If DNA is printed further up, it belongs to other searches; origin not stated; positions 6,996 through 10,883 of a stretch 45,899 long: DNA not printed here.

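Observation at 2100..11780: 3226-aa single-ORF giant protein in the tail module: polyvalent / ejected-protein candidate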

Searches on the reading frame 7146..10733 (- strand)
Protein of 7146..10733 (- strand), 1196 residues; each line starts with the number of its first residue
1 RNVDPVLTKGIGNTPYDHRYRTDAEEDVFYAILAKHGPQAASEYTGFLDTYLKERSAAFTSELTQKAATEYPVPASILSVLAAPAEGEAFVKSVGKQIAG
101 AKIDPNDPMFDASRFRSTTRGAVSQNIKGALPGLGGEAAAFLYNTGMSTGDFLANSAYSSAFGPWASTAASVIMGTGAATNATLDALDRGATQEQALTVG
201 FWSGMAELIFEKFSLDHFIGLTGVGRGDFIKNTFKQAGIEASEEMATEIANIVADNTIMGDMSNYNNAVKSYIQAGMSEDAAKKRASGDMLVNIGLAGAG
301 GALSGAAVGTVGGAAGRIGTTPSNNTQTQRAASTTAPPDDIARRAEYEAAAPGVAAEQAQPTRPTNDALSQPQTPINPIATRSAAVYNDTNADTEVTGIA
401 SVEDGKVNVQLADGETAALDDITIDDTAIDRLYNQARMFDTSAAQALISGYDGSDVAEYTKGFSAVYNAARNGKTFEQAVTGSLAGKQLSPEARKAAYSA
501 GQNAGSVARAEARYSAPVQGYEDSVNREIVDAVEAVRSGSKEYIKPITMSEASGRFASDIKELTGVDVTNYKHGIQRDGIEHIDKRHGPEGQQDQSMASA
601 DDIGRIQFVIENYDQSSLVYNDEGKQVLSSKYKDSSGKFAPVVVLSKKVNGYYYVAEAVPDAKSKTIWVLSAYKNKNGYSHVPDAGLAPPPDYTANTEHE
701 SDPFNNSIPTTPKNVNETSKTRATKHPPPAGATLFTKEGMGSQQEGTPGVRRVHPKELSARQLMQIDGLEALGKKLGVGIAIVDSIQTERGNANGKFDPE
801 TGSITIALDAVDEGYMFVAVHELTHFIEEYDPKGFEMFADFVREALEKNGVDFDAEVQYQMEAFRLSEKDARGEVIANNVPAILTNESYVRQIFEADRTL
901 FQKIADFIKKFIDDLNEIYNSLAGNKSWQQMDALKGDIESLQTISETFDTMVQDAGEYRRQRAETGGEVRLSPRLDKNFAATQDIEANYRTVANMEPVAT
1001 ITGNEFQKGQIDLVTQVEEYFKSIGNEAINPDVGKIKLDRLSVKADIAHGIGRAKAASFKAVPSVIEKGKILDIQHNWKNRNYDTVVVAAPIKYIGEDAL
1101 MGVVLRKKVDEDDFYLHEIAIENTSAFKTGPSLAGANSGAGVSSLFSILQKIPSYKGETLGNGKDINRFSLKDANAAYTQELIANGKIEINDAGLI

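Call 70: search_protein_families(library=pfam, alignment_id=A7, max_evalue=0.001)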
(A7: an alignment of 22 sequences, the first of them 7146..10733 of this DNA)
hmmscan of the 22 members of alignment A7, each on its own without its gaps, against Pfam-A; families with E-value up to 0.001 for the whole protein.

A. member 1, window:7146-10733:- (1196 aa): 2 families
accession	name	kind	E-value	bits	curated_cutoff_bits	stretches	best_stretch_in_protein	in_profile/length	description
PF18812.6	PBECR3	-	3.5e-12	46.7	30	1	557-677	7-110/115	phage-Barnase-EndoU-ColicinE5/D-RelE like nuclease3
PF18798.6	LPD3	-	3.3e-06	27.7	27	1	1013-1115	6-114/114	Large polyvalent protein-associated domain 3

B. families by the number of members that match (of 22 scanned): 4 families
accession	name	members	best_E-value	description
PF18798.6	LPD3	6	4.1e-11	Large polyvalent protein-associated domain 3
PF18838.6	LPD23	3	1.2e-24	Large polyvalent protein associated domain 23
PF18812.6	PBECR3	3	4.1e-16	phage-Barnase-EndoU-ColicinE5/D-RelE like nuclease3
PF18819.6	MuF_C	1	4.2e-13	Phage MuF-C-terminal domain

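Call 85: predict_structure(alignment_id=A7)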
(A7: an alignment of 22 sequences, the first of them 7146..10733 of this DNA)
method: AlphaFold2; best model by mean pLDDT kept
length: 1196 residues; sequences in the alignment: 22
mean_pLDDT: 65.4   pTM: 0.35
mean pLDDT of the five models: 65.4, 64.4, 62.9, 62.8, 59.7
residues with pLDDT >= 90: 263; 70-90: 351; 50-70: 183; < 50: 399
segments of 3 or more residues with pLDDT < 50: 221-227, 311-384, 516-519, 539-750, 899-901, 925-931, 947-978, 1130-1173, 1193-1196
pLDDT, mean of each block of 10 residues (from residue 1): 59 61 86 85 83 86 91 89 82 81 86 89 91 80 78 72 57 75 86 81 71 54 45 58 68 77 89 92 86 71 61 37 26 29 35 28 29 28 51 82 94 91 90 96 94 95 97 93 92 94 86 55 57 54 36 41 38 26 28 27 33 37 41 43 36 36 30 28 31 27 28 27 37 43 38 65 73 75 83 88 86 74 88 79 82 92 91 91 64 51 53 55 45 52 50 42 40 40 77 93 86 91 96 95 84 92 97 90 94 94 93 94 66 37 41 33 30 60 71 49
secondary structure, 60 per line:
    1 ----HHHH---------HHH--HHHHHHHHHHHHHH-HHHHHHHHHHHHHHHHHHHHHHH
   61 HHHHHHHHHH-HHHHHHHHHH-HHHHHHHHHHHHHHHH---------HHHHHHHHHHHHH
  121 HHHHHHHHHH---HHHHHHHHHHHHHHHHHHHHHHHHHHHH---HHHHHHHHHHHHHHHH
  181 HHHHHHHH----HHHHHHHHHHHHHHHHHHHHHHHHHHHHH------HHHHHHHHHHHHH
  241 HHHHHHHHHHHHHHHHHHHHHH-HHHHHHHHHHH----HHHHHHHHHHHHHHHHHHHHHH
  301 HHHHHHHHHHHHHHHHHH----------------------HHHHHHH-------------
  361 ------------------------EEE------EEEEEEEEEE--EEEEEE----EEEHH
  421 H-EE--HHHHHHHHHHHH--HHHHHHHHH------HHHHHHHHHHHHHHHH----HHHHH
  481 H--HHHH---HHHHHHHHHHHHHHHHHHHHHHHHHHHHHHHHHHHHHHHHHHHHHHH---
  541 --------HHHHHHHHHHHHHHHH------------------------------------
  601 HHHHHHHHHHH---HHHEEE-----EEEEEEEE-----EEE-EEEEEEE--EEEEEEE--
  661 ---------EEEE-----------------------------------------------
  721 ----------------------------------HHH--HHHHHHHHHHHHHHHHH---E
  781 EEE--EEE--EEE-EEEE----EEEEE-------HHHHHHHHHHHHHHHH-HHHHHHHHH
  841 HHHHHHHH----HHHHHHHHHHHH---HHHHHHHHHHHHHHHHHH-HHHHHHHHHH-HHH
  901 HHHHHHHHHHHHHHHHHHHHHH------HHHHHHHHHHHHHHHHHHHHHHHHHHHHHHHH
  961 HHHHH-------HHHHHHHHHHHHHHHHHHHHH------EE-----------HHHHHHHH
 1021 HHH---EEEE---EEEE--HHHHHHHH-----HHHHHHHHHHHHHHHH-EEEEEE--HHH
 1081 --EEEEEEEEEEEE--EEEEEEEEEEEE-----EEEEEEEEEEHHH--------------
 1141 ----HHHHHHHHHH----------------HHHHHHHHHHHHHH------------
elements in order (helices of 4 or more, strands of 3 or more residues): H5-8 H23-36 H38-70 H72-81 H83-98 H108-130 H134-161 H165-188 H193-221 H228-262 H264-274 H279-318 H341-347 E385-387 E394-403 E406-411 E416-418 H427-438 H441-449 H456-471 H476-481 H484-487 H491-537 H549-564 H601-611 E618-620 E626-633 E639-641 E643-649 E652-658 E670-673 H760-776 E780-783 E786-788 E791-793 E795-798 E803-807 H815-830 H832-848 H853-864 H868-885 H887-896 H898-922 H929-965 H973-993 H1013-1023 E1027-1030 E1034-1037 H1040-1047 H1053-1068 E1070-1075 E1083-1094 E1097-1108 E1114-1123 H1145-1154 H1171-1184

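Call 87: fold_search(model_id=the predicted structure, library=pdb)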
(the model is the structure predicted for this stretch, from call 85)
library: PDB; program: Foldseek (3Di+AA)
matches with E <= 10: 258; with E <= 0.001: 0
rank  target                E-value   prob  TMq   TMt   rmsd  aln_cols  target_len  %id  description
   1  4pyp                  2.6e-01  0.25  0.08  0.15  21.5       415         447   12  Crystal structure of the human glucose transporter GLUT1 (released 2014-05-21)
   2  3wjk_A                4.5e-01  0.16  0.06  0.19  22.5       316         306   12  Crystal structure of Octaprenyl Pyrophosphate synthase from Escherichia coli (released 2014-06-18)
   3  7dla                  4.7e-01  0.18  0.08  0.17  17.5       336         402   11  Crystal structure of nucleoside transporter NupG (D323A mutant) (released 2021-04-07)
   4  5eqg                  6.1e-01  0.18  0.08  0.15  21.2       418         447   10  Human GLUT1 in complex with inhibitor (2~{S})-3-(4-fluorophenyl)-2-[2-(3-hydroxyphenyl)ethanoylamino]-~{N}-[(1~{S})-1-ph (released 2016-04-13)
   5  6w3f_A                6.3e-01  0.35  0.05  0.34  12.0       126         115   11  Rd1NTF2_05_I64F_A80G_T94P_D101K_L106W (released 2020-04-15)
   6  8sc3                  6.6e-01  0.16  0.09  0.16  17.7       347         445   12  Human OCT1 bound to fenoterol in inward-open conformation (released 2023-10-18)
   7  4q53_B                7.5e-01  0.33  0.05  0.34  10.5       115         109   14  Crystal structure of a DUF4783 family protein (BACUNI_04292) from Bacteroides uniformis ATCC 8492 at 1.27 A resolution (released 2014-07-16)
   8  9rcv_E                7.5e-01  0.12  0.07  0.11  25.1       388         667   10  Structure of the Human Peptide-Loading Complex Arrested by HCMV US6 (released 2025-12-03)
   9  7wsn_A                7.9e-01  0.18  0.09  0.17  21.0       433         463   12  Cryo-EM structure of human glucose transporter GLUT4 bound to cytochalasin B in detergent micelles (released 2022-05-18)
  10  4q53_A                8.2e-01  0.41  0.05  0.38  11.3       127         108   14  Crystal structure of a DUF4783 family protein (BACUNI_04292) from Bacteroides uniformis ATCC 8492 at 1.27 A resolution (released 2014-07-16)
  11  9b3o                  8.6e-01  0.14  0.07  0.16  17.8       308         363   11  NorA in inward-occluded conformation (NorA-BRIL fusion) (released 2024-12-11)
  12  1zx2_B                8.9e-01  0.25  0.06  0.31  11.0       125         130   10  Crystal Structure of Yeast UBP3-associated Protein BRE5 (released 2005-06-21)
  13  9lz2_R                9.3e-01  0.13  0.08  0.20  23.8       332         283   11  Cryo-EM structure of PTH1R(V2RC)-beta-arrestin1 complex (released 2026-03-11)
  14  9ll1                  1.0e+00  0.08  0.06  0.13  21.3       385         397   10  Cryo-EM structure of G6PT1 in complex with Chlorogenic acid (released 2025-12-31)
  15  1gy7_C                1.1e+00  0.23  0.05  0.34  11.8       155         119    8  N77Y point mutant of S.Cerevisiae NTF2 (released 2002-06-20)
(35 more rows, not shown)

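Call 96: search_protein_families(library=pfam, alignment_id=A7, max_evalue=1)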
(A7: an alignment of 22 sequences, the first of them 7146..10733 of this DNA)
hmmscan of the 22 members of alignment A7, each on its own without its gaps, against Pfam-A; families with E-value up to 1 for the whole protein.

A. member 1, window:7146-10733:- (1196 aa): 3 families
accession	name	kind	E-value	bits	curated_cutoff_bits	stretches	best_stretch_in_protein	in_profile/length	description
PF18812.6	PBECR3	-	3.5e-12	46.7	30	1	557-677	7-110/115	phage-Barnase-EndoU-ColicinE5/D-RelE like nuclease3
PF18798.6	LPD3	-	3.3e-06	27.7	27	1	1013-1115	6-114/114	Large polyvalent protein-associated domain 3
PF20573.4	DUF6782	-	0.049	13.3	27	1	788-826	63-101/241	Putative metallopeptidase family (DUF6782)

B. families by the number of members that match (of 22 scanned): 40 families (the first 25 are shown)
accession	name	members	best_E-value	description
PF18798.6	LPD3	7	4.1e-11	Large polyvalent protein-associated domain 3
PF18838.6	LPD23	3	1.2e-24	Large polyvalent protein associated domain 23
PF18812.6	PBECR3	3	4.1e-16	phage-Barnase-EndoU-ColicinE5/D-RelE like nuclease3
PF20573.4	DUF6782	3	0.015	Putative metallopeptidase family (DUF6782)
PF18819.6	MuF_C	2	4.2e-13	Phage MuF-C-terminal domain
PF13861.12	FLgD_tudor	2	0.26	FlgD Tudor-like domain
PF00467.35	KOW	1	0.0047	KOW motif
PF08676.16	MutL_C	1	0.0056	MutL C terminal dimerisation domain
PF02736.25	Myosin_N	1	0.0097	Myosin N-terminal SH3-like domain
PF00159.23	Hormone_3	1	0.013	Pancreatic hormone peptide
PF10245.14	MRP-S22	1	0.014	Mitochondrial 28S ribosomal protein S22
PF19174.5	DUF5856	1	0.018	Family of unknown function (DUF5856)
PF24670.1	DUF7653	1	0.019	Domain of unknown function (DUF7653)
PF12061.13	NB-LRR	1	0.022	Late blight resistance protein R1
PF20039.4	DUF6441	1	0.022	Family of unknown function (DUF6441)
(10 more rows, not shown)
